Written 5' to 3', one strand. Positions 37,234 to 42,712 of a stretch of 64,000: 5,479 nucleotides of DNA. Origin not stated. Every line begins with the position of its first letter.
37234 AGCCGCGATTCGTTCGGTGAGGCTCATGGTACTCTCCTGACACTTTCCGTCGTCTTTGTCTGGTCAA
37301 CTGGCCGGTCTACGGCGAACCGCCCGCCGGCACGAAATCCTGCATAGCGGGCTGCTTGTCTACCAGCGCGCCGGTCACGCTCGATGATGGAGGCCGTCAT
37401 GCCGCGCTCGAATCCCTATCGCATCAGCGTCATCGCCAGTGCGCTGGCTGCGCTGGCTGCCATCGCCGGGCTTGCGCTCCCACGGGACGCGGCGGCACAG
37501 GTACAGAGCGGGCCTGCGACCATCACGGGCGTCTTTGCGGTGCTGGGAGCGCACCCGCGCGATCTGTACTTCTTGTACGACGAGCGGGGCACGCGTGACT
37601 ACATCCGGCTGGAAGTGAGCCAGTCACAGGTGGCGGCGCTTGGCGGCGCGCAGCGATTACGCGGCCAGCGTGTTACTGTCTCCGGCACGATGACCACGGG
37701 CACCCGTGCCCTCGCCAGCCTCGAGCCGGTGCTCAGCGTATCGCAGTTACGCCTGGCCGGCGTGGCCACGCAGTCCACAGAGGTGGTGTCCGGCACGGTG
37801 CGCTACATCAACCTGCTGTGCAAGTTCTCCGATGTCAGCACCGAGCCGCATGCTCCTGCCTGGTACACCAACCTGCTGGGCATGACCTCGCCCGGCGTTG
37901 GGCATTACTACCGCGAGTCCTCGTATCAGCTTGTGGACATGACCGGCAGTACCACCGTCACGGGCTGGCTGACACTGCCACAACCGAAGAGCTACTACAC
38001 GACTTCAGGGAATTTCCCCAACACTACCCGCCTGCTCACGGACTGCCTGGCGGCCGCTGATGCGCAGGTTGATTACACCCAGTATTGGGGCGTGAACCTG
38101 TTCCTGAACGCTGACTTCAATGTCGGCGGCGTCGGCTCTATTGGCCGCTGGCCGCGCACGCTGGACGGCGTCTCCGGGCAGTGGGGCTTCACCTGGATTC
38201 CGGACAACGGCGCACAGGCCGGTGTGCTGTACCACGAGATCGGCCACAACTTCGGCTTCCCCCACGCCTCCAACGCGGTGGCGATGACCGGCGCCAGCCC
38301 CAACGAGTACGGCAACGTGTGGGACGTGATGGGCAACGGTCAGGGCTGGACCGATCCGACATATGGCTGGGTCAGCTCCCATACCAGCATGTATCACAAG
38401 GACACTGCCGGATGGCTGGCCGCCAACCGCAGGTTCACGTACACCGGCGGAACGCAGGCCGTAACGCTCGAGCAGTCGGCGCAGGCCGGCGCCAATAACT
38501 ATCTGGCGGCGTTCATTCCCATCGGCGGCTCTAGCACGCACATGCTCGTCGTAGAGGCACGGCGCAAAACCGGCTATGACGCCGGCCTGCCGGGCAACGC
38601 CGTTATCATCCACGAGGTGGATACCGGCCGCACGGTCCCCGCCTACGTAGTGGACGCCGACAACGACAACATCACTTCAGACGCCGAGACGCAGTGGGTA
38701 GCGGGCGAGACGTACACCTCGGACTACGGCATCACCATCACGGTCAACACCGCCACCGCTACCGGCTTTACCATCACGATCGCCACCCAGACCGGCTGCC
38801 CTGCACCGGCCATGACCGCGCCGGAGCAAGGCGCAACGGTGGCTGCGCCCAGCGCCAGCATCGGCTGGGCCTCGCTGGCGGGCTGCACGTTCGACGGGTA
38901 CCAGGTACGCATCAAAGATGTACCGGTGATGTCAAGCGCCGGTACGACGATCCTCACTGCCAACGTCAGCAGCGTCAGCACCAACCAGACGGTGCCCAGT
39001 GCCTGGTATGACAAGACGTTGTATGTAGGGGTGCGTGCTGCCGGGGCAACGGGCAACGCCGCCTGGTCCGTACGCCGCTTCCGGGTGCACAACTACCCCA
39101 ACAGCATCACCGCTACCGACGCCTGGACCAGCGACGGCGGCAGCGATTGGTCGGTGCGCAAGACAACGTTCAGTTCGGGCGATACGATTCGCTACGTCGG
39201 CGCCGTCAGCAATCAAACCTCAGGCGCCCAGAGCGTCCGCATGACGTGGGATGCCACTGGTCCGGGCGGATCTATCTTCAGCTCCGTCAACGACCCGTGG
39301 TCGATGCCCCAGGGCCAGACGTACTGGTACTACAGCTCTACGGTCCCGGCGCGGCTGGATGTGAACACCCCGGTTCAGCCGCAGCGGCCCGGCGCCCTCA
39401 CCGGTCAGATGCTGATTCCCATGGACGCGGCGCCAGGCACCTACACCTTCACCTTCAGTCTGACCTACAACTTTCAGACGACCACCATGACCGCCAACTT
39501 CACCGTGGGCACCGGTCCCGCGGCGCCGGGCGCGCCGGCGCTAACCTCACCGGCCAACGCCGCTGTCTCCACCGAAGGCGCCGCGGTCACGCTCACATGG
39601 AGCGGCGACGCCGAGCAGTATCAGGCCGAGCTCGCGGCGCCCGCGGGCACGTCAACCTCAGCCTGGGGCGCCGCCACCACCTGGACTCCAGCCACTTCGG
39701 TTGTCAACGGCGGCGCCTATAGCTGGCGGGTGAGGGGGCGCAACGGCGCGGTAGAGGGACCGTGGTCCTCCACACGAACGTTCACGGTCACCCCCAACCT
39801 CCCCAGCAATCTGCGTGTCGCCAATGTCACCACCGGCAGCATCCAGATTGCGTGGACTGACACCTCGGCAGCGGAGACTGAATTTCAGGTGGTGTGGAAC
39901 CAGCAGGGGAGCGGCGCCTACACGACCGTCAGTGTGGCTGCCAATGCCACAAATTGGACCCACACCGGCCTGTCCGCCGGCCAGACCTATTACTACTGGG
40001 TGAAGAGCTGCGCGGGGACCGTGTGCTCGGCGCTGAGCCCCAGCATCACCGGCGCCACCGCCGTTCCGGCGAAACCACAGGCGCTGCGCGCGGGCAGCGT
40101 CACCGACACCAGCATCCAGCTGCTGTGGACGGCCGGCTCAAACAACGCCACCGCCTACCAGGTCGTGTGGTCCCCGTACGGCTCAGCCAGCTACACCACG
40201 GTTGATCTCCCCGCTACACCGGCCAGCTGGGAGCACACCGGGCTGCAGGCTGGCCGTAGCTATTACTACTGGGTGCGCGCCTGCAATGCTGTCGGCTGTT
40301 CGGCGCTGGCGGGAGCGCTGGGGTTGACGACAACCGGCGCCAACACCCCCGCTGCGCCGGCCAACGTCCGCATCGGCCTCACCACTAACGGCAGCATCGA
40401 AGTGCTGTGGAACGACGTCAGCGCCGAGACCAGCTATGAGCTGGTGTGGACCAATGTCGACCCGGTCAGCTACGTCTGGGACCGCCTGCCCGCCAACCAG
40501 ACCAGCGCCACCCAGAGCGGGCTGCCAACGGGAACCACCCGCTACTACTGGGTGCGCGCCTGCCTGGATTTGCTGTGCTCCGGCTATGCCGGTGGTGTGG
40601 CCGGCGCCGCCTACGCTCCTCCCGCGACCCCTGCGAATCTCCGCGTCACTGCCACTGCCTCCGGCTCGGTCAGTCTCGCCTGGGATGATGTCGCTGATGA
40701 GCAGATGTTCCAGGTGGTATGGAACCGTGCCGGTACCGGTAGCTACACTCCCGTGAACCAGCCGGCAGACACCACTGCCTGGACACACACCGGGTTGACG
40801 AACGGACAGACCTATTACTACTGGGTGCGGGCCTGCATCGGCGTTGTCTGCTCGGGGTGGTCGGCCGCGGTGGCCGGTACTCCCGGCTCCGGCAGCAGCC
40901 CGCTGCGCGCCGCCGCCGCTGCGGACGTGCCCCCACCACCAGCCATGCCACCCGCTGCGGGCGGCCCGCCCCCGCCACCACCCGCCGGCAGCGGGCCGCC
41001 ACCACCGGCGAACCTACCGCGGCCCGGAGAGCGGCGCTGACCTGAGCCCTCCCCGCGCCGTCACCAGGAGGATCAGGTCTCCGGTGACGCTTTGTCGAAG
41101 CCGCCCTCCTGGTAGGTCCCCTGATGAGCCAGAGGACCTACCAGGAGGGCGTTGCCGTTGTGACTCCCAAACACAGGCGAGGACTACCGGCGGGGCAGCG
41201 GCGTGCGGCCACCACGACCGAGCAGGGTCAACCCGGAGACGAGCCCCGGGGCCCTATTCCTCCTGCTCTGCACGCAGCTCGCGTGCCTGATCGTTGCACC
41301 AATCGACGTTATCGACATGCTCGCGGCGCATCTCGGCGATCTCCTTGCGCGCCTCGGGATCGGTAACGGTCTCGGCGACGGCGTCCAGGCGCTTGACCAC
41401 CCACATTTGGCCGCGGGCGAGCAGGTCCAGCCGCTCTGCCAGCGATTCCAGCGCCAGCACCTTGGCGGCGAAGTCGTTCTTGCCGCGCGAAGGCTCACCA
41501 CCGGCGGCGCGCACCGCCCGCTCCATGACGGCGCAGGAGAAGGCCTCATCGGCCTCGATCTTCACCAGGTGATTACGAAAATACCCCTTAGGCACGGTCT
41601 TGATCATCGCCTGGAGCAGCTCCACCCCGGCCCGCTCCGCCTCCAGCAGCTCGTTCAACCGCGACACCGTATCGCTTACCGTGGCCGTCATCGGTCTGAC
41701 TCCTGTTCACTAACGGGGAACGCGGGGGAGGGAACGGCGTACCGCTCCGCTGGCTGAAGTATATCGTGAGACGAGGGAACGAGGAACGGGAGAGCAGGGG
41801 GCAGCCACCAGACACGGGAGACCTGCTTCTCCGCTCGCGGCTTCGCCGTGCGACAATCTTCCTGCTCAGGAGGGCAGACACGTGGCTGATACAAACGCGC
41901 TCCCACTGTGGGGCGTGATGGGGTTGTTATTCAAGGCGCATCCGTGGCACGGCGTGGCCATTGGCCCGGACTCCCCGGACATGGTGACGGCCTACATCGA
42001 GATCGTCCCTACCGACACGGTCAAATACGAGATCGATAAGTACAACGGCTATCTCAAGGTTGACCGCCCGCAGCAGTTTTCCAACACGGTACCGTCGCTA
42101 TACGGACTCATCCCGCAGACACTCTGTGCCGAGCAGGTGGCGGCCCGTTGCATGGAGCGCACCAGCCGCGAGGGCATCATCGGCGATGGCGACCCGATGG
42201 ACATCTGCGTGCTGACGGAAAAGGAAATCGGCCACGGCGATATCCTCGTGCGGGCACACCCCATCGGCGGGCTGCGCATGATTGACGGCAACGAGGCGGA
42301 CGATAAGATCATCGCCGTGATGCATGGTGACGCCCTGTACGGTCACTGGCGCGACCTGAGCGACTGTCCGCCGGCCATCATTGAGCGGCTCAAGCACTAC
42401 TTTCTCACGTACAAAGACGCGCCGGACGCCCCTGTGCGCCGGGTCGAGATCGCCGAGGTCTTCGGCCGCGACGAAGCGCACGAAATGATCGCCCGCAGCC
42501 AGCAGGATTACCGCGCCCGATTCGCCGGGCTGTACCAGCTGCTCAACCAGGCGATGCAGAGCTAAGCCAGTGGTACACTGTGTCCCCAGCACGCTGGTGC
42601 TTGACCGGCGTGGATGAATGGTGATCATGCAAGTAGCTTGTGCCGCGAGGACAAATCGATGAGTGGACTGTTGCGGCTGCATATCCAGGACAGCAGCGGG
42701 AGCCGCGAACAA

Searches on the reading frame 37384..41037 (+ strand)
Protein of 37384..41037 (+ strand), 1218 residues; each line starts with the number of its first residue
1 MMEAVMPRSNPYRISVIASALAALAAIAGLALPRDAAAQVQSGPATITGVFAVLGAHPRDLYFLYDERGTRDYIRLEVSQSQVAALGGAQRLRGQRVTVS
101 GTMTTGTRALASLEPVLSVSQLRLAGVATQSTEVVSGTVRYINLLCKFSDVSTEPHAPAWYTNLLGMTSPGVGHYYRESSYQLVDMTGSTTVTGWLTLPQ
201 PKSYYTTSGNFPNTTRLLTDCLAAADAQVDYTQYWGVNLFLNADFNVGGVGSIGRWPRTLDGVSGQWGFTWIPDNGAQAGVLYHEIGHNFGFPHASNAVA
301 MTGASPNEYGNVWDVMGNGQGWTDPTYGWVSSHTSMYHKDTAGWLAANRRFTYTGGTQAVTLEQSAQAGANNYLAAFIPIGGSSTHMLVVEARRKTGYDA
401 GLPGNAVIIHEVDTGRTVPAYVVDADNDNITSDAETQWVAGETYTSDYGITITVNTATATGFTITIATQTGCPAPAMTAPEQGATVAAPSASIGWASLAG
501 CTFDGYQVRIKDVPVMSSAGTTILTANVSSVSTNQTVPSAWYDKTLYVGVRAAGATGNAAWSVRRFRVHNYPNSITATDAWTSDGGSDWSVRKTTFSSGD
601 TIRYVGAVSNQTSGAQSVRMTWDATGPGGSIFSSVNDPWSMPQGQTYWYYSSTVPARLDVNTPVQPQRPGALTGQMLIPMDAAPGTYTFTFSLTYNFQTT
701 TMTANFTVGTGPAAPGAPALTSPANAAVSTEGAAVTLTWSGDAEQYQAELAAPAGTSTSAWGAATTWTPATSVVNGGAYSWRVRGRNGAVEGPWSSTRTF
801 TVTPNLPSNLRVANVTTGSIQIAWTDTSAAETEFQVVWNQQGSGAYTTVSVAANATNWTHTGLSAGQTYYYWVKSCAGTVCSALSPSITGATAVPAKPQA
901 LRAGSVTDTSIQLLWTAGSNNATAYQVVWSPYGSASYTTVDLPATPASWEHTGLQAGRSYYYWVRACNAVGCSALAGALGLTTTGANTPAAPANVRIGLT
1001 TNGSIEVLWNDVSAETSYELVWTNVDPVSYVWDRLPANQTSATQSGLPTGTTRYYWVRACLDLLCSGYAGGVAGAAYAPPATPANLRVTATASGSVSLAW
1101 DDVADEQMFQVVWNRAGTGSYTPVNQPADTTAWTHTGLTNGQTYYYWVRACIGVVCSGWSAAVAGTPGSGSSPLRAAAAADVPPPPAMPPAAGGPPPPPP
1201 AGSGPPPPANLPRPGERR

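Call 62: search_protein_families(library=pfam, proteins=[window:37384-41037:+], max_evalue=0.0001)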
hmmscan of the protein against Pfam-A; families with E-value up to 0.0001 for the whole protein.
window:37384-41037:+ (1218 aa): 4 families
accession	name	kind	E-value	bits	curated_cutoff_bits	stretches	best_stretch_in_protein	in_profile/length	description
PF00041.27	fn3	-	4.2e-27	94.6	25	3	897-971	2-73/84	Fibronectin type III domain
PF24489.1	Ig_J_second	-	9.6e-09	35.7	27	0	948-984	57-95/105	Tip attachment protein J second Ig-like domain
PF13582.12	Reprolysin_3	-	4.5e-06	27.6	22.4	1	216-294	45-122/123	Metallo-peptidase family M12B Reprolysin-like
PF13688.12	Reprolysin_5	-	8.4e-05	23.3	27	1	200-298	58-161/196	Metallo-peptidase family M12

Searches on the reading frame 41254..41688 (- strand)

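Call 62: search_protein_families(library=pfam, proteins=[window:41254-41688:-], max_evalue=0.0001)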
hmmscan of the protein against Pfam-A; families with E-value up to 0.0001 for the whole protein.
window:41254-41688:- (144 aa): 1 family
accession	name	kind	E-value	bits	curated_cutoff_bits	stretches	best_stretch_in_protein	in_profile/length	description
PF19825.5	DUF6306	-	3.4e-25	89.2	23.7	1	7-130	3-126/129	Domain of unknown function (DUF6306)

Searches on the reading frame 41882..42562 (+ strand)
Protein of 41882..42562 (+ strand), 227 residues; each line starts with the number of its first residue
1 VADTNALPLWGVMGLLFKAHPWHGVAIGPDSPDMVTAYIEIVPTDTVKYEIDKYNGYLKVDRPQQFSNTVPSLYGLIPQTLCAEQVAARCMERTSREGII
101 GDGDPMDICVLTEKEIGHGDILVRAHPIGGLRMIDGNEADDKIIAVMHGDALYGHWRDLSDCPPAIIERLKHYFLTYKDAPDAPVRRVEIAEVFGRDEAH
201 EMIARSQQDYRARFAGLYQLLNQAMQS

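Call 62: search_protein_families(library=pfam, proteins=[window:41882-42562:+], max_evalue=0.0001)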
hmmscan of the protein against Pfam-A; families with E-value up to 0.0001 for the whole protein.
window:41882-42562:+ (227 aa): 1 family
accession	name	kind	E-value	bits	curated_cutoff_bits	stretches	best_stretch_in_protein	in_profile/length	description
PF00719.24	Pyrophosphatase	-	5e-43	147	23.5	1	38-210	2-152/153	Inorganic pyrophosphatase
